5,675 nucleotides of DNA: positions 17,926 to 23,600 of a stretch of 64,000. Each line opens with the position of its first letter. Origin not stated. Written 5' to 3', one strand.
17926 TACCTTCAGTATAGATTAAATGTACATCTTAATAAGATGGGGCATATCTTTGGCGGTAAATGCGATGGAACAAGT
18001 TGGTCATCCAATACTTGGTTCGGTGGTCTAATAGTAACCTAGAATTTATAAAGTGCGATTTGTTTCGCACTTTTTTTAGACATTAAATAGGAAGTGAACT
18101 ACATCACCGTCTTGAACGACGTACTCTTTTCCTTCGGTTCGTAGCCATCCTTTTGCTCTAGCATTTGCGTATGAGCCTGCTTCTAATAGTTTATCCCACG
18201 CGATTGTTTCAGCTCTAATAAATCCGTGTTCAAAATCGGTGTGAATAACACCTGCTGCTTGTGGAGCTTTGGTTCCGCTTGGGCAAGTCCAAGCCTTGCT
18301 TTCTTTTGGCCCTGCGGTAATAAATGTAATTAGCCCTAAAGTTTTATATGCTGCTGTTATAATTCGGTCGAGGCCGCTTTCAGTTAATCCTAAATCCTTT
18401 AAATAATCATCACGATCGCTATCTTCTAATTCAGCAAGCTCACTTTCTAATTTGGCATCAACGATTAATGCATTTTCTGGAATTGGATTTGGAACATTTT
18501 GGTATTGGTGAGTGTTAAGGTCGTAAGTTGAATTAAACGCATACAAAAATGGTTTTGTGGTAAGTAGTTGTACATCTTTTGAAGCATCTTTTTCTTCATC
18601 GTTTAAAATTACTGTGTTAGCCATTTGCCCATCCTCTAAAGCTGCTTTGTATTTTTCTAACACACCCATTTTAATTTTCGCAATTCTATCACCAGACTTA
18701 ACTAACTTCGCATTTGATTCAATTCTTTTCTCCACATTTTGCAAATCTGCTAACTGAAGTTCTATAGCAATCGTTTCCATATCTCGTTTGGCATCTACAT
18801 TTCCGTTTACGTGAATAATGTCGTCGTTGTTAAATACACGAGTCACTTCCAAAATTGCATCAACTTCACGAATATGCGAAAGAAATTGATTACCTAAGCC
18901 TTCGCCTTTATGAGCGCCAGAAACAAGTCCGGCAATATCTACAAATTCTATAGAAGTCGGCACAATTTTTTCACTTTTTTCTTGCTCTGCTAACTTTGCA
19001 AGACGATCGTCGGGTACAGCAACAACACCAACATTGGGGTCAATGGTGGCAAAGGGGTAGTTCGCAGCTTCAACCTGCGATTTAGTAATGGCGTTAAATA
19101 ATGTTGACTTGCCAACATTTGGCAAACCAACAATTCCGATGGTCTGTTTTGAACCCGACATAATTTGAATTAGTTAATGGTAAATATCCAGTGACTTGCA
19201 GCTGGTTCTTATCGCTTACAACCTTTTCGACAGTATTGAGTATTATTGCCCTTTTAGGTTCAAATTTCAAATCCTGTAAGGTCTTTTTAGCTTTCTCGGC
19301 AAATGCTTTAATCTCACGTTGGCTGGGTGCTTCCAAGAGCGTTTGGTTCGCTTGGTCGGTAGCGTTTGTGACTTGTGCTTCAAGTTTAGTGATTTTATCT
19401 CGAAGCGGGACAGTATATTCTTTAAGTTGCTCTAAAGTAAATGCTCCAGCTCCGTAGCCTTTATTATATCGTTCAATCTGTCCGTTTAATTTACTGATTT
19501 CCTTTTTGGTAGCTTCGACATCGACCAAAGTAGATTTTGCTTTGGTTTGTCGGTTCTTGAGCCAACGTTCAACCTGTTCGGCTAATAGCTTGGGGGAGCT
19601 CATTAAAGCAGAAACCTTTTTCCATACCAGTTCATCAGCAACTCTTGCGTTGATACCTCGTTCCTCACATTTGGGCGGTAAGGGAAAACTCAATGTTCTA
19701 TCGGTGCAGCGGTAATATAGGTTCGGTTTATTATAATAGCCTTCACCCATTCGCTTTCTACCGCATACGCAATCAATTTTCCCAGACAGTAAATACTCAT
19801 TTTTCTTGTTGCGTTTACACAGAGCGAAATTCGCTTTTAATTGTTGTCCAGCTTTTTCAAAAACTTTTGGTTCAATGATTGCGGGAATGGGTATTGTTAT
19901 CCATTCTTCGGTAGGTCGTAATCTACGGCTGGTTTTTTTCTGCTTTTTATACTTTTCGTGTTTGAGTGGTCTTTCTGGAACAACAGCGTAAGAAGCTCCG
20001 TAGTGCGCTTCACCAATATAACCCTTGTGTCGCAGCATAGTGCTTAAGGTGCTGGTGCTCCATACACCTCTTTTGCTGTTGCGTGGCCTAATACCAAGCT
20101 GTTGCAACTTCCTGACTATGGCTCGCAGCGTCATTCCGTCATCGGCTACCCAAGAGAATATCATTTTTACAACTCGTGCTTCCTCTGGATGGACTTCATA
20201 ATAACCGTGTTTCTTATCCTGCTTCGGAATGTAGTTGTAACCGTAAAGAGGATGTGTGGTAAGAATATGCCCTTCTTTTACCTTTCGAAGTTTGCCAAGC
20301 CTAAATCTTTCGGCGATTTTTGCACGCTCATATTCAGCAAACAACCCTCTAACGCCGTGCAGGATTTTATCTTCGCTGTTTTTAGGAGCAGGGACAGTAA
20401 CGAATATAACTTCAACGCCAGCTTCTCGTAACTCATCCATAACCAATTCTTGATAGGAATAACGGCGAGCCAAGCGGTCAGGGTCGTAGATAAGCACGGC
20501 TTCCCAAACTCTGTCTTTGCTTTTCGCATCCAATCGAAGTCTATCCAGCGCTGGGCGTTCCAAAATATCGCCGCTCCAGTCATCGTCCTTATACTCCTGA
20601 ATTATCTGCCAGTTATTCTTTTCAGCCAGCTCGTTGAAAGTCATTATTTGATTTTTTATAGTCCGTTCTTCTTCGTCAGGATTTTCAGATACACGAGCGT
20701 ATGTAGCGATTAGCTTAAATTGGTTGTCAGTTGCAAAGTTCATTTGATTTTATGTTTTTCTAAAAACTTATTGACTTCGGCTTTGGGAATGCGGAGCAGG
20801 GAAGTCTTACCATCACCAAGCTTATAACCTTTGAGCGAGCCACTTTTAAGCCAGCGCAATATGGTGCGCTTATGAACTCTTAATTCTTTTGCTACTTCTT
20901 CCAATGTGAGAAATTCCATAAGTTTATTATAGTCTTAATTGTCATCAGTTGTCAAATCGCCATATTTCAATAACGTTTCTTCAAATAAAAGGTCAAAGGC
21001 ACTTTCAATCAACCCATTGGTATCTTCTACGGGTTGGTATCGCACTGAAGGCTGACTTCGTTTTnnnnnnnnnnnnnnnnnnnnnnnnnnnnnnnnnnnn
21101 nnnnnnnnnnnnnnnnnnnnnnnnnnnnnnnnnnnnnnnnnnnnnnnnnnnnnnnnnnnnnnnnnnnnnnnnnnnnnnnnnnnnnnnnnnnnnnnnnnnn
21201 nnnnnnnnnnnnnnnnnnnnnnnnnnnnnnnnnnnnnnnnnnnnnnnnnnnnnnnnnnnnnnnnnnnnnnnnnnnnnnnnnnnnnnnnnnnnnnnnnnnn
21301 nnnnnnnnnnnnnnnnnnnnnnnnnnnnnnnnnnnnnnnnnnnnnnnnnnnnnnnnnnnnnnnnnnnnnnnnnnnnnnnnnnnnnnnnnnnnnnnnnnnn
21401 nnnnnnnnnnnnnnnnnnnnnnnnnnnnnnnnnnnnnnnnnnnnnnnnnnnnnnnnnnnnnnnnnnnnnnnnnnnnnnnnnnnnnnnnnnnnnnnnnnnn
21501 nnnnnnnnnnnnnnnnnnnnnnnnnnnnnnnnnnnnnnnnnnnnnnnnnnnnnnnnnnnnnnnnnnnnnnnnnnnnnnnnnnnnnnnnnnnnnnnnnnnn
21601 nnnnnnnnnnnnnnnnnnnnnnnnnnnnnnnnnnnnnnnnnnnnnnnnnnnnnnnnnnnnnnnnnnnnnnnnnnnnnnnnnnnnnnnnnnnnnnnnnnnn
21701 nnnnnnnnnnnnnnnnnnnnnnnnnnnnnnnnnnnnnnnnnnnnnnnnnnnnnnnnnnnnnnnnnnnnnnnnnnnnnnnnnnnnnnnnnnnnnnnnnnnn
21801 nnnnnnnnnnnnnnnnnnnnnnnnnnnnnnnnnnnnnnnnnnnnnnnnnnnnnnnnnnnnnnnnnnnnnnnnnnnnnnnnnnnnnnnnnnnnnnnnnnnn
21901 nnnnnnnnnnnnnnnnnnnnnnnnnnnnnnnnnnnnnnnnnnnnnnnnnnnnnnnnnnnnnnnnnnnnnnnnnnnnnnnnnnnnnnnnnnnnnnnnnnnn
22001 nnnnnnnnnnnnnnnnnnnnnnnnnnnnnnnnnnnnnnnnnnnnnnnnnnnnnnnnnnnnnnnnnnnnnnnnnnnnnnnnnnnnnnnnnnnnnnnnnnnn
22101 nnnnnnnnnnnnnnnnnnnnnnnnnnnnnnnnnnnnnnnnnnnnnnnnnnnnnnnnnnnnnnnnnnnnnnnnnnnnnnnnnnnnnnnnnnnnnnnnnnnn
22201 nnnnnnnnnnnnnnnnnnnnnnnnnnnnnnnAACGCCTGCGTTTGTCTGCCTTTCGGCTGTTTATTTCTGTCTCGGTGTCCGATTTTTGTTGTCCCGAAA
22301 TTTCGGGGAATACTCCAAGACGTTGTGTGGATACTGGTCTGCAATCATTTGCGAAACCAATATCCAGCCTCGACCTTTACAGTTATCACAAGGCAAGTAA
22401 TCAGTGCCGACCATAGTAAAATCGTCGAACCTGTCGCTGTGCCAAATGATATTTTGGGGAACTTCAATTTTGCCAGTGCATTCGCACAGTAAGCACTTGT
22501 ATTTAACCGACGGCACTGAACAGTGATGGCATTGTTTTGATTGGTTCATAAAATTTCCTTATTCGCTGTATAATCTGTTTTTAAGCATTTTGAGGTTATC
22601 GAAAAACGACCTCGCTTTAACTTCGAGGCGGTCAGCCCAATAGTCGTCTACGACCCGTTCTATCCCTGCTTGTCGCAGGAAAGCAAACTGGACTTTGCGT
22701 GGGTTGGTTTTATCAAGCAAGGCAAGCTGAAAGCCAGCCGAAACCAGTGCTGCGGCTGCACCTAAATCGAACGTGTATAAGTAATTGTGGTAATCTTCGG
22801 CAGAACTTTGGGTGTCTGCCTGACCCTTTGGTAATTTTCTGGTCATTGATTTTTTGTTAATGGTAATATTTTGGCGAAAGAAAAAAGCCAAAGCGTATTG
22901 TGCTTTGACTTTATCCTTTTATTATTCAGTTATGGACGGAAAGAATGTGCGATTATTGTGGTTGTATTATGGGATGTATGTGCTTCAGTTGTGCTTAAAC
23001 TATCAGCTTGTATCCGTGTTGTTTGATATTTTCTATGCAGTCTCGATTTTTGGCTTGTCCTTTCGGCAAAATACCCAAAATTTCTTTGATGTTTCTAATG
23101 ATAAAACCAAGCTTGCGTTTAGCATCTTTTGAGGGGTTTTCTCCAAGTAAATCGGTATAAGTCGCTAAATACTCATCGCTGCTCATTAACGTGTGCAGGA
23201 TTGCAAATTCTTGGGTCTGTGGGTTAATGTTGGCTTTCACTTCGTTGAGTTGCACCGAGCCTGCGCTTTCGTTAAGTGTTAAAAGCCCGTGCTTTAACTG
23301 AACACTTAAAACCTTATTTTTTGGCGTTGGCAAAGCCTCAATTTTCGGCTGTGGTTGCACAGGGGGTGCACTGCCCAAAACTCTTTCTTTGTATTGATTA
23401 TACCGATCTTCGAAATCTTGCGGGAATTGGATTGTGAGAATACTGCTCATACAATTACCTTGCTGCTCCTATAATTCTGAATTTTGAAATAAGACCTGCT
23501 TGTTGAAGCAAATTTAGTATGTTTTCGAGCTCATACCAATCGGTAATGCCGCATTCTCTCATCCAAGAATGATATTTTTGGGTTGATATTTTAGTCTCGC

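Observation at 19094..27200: Integrative element with serine recombinase, Xis and Rep, carrying an Erm-like rRNA methyltransferase and an APH-family kinase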

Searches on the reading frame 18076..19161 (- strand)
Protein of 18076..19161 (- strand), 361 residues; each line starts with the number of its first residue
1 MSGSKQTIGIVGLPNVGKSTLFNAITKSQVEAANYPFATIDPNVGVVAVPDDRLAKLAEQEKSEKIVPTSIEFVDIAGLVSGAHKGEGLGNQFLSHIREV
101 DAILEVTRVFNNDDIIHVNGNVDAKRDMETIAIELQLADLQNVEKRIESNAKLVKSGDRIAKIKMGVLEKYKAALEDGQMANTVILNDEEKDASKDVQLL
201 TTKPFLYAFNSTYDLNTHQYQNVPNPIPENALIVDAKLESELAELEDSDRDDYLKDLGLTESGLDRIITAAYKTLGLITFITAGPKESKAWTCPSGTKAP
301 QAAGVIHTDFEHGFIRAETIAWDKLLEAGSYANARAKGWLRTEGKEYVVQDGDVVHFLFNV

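Call 17: find_related_loci(query=window:18076-19161:-, collection=genome_contigs, flank=10000)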
Query window:18076-19161:- (361 aa) in genome_contigs; peptide patterns used: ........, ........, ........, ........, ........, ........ (x = any residue, [..] = any of these).
600 stretches matched a pattern (row limit reached: there are more); 593 encode a relative of the query (tblastn E <= 1e-3); the best 80 are kept; 80 distinct loci.
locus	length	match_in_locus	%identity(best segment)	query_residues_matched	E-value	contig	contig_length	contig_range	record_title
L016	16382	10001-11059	76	8-361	4e-176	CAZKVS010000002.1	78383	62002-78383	MAG TPA_asm: uncultured Candidatus Saccharibacteria bacterium isolate SRP286056_co2_73 genome assembly, contig: NODE_315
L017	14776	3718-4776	75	8-361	1e-176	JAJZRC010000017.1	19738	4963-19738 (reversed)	MAG: bacterium isolate SKS1.bin76 NODE_4904_length_19738_cov_2.516598, whole genome shotgun sequence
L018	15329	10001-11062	72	8-358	2e-169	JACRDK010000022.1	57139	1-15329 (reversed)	MAG: Candidatus Doudnabacteria bacterium isolate NC_groundwater_1670_Pr3_B-0.1um_42_13 SR-2_scaffold_141_3198569, whole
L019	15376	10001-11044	70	8-361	8e-159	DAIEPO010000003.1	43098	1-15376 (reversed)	MAG TPA_asm: bacterium isolate clean1170 NODE_3_length_43098_cov_4.859394, whole genome shotgun sequence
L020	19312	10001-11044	63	7-361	5e-145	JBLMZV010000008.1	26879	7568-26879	MAG: Candidatus Saccharibacteria bacterium isolate MAG194 PRJNA951521_bin51_renamed_7, whole genome shotgun sequence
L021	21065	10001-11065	58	8-360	1e-126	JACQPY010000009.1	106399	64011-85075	MAG: Candidatus Kerfeldbacteria bacterium isolate NC_groundwater_1319_Ag_S-0.2um_58_88 S_p2_S4_coassembly_k141_1887987,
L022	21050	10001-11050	56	8-361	1e-125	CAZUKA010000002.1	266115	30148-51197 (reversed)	MAG TPA_asm: uncultured Gammaproteobacteria bacterium isolate SRP239054_co1_60 genome assembly, contig: NODE_17_length_2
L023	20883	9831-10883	58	8-360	3e-125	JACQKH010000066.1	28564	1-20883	MAG: Candidatus Kerfeldbacteria bacterium isolate NC_groundwater_1172_Ag_S-0.1um_55_34 S_p1_S3_coassembly_k141_2058811,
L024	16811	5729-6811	57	9-361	4e-123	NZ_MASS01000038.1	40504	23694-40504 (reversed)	Desulfosporosinus sp. BG contig00038, whole genome shotgun sequence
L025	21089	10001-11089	55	7-361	2e-123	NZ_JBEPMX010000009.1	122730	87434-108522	Alkalibacillus flavidus strain DSM 23520 Ga0480522_09, whole genome shotgun sequence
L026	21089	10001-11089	56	7-361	3e-123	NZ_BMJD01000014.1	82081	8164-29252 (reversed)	Lentibacillus populi strain CGMCC 1.15454 sequence014, whole genome shotgun sequence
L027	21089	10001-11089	57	7-361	4e-123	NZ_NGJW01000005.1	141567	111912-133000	Vagococcus lutrae strain CCUG 39187 5, whole genome shotgun sequence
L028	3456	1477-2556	54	8-361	8e-126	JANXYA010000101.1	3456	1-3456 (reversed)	MAG: Gammaproteobacteria bacterium isolate GL140_3_metabat_261_sub GL140_3_k141_643234, whole genome shotgun sequence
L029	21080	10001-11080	53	8-361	2e-122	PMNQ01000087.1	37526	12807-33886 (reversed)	MAG: Gammaproteobacteria bacterium isolate fen_1191 73.20100900_E3S.15_contig_2547, whole genome shotgun sequence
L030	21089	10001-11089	56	7-361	7e-122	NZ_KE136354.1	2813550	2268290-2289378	Enterococcus dispar ATCC 51266 acpMG-supercont1.1, whole genome shotgun sequence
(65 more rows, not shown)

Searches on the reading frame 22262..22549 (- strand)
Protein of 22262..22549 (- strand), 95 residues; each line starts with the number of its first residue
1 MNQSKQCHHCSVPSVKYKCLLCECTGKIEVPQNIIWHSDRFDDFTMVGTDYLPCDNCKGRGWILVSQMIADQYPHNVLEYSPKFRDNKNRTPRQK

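Call 3: search_protein_families(library=pfam, proteins=[window:22262-22549:-], max_evalue=0.01)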
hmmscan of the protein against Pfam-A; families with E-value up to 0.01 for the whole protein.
window:22262-22549:- (95 aa): 1 family
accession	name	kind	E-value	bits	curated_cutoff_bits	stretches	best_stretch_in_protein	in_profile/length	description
PF15777.11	Anti-TRAP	-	0.0033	17.8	32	0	12-66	6-45/59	Tryptophan RNA-binding attenuator protein inhibitory protein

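Call 4: search_protein_families(library=ncbifam, proteins=[window:22262-22549:-], max_evalue=0.01)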
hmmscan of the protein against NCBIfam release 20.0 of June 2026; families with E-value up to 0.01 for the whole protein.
window:22262-22549:- (95 aa): 1 family
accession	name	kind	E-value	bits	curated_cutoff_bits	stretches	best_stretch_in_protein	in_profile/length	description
NF058604.1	RtpA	equivalog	0.0032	17.5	65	1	17-67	10-39/50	anti-TRAP protein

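Call 25: search_protein_families(library=phrogs, proteins=[window:22262-22549:-], max_evalue=0.01)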
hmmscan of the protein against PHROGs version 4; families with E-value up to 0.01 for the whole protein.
window:22262-22549:- (95 aa): 0 families

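Call 92: search_protein_families(library=padloc, proteins=[window:22262-22549:-], max_evalue=0.001)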
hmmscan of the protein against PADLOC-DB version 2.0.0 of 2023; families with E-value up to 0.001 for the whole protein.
window:22262-22549:- (95 aa): 0 families

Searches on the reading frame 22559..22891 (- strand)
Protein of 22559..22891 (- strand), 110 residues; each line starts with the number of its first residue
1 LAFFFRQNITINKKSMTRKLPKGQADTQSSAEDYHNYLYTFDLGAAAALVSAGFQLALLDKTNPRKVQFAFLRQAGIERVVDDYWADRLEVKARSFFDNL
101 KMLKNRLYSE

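Call 3: search_protein_families(library=pfam, proteins=[window:22559-22891:-], max_evalue=0.01)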
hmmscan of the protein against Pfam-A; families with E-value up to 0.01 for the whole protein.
window:22559-22891:- (110 aa): 1 family
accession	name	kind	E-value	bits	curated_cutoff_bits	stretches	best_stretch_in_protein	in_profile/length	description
PF18903.5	DUF5659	-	4.2e-10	39.8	23.6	1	36-109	2-75/75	Domain of unknown function (DUF5659)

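Call 4: search_protein_families(library=ncbifam, proteins=[window:22559-22891:-], max_evalue=0.01)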
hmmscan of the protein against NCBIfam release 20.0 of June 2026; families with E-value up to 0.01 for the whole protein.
window:22559-22891:- (110 aa): 0 families

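Call 25: search_protein_families(library=phrogs, proteins=[window:22559-22891:-], max_evalue=0.01)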
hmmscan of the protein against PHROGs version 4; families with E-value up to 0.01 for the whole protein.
window:22559-22891:- (110 aa): 0 families

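Call 92: search_protein_families(library=padloc, proteins=[window:22559-22891:-], max_evalue=0.001)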
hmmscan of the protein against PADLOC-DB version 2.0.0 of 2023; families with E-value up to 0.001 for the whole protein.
window:22559-22891:- (110 aa): 0 families

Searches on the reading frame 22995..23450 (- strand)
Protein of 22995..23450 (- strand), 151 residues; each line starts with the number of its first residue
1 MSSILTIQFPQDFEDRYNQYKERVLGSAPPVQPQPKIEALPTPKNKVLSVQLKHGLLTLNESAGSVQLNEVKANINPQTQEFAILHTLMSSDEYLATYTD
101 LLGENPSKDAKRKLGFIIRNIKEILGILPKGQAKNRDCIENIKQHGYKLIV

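Call 3: search_protein_families(library=pfam, proteins=[window:22995-23450:-], max_evalue=0.01)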
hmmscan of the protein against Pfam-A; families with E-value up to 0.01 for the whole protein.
window:22995-23450:- (151 aa): 1 family
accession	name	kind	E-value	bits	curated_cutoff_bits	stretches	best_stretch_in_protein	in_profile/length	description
PF00486.34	Trans_reg_C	-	0.0022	18.5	26.2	1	75-149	4-77/77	Transcriptional regulatory protein, C terminal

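Call 4: search_protein_families(library=ncbifam, proteins=[window:22995-23450:-], max_evalue=0.01)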
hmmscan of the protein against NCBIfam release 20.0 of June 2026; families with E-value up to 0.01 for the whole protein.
window:22995-23450:- (151 aa): 0 families

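Call 25: search_protein_families(library=phrogs, proteins=[window:22995-23450:-], max_evalue=0.01)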
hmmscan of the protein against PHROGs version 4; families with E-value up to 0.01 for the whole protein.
window:22995-23450:- (151 aa): 0 families

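Call 92: search_protein_families(library=padloc, proteins=[window:22995-23450:-], max_evalue=0.001)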
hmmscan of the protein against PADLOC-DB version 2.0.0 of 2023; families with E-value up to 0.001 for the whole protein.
window:22995-23450:- (151 aa): 0 families
